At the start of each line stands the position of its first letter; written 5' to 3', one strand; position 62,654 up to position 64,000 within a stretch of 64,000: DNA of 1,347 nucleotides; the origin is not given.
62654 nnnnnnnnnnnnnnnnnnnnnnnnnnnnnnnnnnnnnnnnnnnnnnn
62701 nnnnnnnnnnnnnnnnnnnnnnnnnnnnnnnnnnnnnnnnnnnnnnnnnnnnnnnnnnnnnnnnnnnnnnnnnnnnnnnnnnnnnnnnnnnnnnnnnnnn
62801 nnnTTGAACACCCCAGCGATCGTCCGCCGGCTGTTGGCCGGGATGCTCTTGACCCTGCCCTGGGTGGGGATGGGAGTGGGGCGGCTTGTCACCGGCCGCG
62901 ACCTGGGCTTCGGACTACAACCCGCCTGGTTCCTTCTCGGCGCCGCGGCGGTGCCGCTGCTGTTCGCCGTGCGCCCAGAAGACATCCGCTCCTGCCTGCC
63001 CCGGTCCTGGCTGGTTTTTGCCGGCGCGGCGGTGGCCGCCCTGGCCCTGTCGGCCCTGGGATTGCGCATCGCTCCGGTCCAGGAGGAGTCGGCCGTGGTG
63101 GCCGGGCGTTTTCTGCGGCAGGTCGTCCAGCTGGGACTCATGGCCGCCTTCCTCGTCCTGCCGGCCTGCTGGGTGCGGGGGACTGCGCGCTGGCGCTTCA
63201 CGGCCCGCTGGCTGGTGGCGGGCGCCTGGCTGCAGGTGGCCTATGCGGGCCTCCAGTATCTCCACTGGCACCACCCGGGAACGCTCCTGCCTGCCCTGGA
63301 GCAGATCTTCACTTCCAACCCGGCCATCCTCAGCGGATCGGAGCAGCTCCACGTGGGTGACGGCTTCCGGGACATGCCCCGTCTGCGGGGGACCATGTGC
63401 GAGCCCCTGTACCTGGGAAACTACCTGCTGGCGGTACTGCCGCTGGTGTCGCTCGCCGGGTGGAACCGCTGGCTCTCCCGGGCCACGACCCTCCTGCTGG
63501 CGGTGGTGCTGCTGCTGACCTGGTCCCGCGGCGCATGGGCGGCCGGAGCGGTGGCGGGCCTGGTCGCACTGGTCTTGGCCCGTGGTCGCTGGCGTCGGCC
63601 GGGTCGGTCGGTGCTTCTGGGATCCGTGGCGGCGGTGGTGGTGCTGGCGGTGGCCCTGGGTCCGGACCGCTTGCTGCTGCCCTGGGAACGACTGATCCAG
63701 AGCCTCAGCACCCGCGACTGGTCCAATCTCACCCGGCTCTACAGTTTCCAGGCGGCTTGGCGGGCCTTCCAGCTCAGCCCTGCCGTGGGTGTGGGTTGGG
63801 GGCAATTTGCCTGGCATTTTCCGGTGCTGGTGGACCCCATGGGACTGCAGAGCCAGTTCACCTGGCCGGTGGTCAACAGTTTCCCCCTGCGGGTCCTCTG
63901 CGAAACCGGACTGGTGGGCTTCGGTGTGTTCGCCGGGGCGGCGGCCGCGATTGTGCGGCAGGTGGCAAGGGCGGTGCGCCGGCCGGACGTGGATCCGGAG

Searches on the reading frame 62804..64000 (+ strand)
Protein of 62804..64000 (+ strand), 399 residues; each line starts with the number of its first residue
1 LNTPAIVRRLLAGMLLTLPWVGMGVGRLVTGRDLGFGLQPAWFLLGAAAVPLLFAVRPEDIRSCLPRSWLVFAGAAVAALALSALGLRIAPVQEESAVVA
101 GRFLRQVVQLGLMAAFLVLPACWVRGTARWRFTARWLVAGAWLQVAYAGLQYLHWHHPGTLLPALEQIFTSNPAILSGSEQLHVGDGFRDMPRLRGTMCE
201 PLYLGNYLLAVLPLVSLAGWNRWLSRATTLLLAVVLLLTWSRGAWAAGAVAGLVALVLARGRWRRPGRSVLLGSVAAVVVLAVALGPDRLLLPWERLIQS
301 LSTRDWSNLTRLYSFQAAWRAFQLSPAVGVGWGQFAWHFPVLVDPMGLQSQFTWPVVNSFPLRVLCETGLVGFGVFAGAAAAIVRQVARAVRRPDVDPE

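Call 60: search_protein_families(library=pfam, proteins=[window:62804-64000:+], max_evalue=0.001)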
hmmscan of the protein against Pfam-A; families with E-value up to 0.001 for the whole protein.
window:62804-64000:+ (399 aa): 1 family
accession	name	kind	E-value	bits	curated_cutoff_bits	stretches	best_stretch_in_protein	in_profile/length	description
PF04932.20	Wzy_C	-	2.2e-14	53.9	31.7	1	228-376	2-148/149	O-Antigen ligase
